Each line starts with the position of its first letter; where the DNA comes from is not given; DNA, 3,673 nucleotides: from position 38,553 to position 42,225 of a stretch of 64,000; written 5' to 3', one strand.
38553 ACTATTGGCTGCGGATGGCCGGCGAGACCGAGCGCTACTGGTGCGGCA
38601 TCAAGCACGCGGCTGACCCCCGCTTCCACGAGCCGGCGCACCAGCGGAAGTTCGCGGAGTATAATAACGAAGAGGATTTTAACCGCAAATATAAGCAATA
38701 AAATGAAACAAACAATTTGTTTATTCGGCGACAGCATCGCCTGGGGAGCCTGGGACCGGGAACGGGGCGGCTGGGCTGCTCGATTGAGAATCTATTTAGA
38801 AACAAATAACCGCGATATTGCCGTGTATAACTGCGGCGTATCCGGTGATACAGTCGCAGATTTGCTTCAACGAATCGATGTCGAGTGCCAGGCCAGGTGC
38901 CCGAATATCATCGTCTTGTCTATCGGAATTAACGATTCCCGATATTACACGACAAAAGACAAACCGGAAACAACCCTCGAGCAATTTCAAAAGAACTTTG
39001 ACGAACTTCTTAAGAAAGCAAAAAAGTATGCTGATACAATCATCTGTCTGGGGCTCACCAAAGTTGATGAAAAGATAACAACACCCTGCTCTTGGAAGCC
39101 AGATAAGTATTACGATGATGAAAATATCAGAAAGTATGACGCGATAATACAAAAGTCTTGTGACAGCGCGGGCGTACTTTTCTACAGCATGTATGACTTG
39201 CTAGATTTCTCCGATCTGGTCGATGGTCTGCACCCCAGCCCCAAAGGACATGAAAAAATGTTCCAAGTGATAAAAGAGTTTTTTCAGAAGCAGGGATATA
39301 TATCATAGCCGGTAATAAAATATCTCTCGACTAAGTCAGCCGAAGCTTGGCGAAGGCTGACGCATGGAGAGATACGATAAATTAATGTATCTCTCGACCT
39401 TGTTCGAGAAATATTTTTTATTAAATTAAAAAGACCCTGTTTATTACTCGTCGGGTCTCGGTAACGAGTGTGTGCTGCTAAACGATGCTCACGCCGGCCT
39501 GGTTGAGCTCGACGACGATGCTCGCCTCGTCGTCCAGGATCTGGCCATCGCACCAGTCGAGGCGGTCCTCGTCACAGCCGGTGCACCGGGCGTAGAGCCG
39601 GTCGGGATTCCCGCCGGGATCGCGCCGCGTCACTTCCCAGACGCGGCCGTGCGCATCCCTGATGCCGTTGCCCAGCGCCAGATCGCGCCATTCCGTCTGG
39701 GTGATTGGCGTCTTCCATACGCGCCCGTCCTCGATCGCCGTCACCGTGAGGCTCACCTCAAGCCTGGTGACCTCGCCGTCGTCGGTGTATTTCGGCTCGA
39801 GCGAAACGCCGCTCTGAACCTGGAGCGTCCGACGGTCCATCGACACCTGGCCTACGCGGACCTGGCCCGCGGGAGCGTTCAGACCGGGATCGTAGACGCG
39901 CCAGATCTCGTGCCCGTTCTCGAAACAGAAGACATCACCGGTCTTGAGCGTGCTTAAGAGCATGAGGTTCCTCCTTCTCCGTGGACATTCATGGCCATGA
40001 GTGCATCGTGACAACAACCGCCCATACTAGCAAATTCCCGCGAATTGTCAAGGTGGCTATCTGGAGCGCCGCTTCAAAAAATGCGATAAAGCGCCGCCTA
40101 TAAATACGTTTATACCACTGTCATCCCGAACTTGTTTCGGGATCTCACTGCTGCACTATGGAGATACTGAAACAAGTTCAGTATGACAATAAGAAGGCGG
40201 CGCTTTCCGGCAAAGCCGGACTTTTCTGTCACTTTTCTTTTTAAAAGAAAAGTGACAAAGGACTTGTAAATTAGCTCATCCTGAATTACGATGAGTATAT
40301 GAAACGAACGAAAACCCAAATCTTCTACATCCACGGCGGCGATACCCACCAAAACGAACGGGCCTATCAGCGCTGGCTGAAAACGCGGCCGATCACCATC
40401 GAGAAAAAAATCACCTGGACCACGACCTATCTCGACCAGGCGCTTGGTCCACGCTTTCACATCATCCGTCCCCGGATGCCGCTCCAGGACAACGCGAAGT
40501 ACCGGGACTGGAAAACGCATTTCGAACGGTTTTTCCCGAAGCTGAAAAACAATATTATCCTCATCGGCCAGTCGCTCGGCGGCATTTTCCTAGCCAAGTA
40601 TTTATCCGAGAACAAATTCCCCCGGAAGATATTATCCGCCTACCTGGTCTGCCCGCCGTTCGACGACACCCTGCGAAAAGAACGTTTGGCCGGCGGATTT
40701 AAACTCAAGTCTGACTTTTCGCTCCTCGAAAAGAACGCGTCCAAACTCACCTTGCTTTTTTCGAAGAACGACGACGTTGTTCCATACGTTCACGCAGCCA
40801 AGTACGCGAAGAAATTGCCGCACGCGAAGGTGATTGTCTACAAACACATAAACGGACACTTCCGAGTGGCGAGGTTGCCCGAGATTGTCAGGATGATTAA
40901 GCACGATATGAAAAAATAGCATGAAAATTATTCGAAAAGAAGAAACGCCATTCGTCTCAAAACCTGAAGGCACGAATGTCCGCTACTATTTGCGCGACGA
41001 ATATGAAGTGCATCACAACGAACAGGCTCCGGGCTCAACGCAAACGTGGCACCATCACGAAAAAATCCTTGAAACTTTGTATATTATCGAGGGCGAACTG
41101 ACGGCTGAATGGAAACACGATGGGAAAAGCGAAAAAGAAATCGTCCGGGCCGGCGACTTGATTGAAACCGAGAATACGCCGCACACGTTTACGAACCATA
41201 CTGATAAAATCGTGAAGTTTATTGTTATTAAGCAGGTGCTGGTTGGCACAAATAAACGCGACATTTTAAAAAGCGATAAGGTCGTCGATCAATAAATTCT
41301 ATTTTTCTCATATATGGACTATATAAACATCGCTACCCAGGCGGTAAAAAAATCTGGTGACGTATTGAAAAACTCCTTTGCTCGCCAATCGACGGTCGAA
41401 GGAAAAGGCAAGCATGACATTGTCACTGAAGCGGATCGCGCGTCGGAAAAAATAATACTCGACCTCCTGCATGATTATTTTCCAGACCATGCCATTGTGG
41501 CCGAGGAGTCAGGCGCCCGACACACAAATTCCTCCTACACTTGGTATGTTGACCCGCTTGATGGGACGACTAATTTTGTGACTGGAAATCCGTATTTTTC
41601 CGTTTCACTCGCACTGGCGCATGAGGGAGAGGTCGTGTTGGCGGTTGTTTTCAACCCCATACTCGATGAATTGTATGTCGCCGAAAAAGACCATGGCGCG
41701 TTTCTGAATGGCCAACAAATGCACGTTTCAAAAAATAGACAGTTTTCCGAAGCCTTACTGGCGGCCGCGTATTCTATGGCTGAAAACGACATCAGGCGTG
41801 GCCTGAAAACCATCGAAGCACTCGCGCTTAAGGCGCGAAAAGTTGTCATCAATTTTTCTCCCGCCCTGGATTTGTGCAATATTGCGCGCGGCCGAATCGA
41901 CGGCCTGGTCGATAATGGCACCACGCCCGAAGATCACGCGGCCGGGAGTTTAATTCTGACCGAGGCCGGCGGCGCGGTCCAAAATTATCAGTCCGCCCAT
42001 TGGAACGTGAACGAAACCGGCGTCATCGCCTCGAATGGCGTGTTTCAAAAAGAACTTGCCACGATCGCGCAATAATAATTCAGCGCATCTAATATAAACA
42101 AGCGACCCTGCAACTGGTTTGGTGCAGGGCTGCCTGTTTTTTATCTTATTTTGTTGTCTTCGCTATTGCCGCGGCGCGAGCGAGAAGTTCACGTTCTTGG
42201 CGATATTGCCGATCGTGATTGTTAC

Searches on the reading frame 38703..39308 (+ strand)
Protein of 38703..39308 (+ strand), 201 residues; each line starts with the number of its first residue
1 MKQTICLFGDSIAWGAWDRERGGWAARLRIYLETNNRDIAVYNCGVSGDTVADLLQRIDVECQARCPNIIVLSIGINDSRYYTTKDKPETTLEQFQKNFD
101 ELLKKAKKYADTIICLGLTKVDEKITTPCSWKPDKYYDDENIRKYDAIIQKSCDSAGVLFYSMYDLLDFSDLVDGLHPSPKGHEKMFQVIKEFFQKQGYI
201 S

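Call 83: search_protein_families(library=pfam, proteins=[window:38703-39308:+], max_evalue=0.0001)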
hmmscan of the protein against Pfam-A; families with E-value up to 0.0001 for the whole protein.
window:38703-39308:+ (201 aa): 2 families
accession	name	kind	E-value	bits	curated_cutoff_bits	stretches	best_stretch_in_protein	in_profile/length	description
PF13472.12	Lipase_GDSL_2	-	1e-24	88.4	32.9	1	7-184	1-177/178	GDSL-like Lipase/Acylhydrolase family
PF00657.28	Lipase_GDSL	-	2.4e-18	67.5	23.6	1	5-188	1-206/208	GDSL-like Lipase/Acylhydrolase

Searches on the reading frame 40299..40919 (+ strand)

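Call 83: search_protein_families(library=pfam, proteins=[window:40299-40919:+], max_evalue=0.0001)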
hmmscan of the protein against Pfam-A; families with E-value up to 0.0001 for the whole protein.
window:40299-40919:+ (206 aa): 2 families
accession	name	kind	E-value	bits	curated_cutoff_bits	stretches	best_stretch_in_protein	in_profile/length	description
PF06821.19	Ser_hydrolase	-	1.5e-09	38.5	22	1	64-194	35-164/172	Serine hydrolase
PF00561.26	Abhydrolase_1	-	5.2e-07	30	25.8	0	85-127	70-112/245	alpha/beta hydrolase fold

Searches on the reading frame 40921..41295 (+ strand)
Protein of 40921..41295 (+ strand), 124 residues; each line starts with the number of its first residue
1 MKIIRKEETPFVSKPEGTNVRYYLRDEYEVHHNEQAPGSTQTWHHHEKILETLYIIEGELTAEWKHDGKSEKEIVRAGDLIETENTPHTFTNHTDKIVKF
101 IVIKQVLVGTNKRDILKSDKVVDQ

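Call 83: search_protein_families(library=pfam, proteins=[window:40921-41295:+], max_evalue=0.0001)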
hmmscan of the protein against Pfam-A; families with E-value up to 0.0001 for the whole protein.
window:40921-41295:+ (124 aa): 1 family
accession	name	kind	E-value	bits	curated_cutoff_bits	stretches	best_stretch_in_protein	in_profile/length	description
PF07883.17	Cupin_2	-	5e-12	45.8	27.2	1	36-103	6-69/70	Cupin domain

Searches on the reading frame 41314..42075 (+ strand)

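Call 83: search_protein_families(library=pfam, proteins=[window:41314-42075:+], max_evalue=0.0001)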
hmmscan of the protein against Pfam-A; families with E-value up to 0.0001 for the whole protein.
window:41314-42075:+ (253 aa): 1 family
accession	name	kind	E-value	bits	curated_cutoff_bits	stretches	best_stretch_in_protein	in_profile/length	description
PF00459.30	Inositol_P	-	7.9e-65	219.5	27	1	4-250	6-264/271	Inositol monophosphatase family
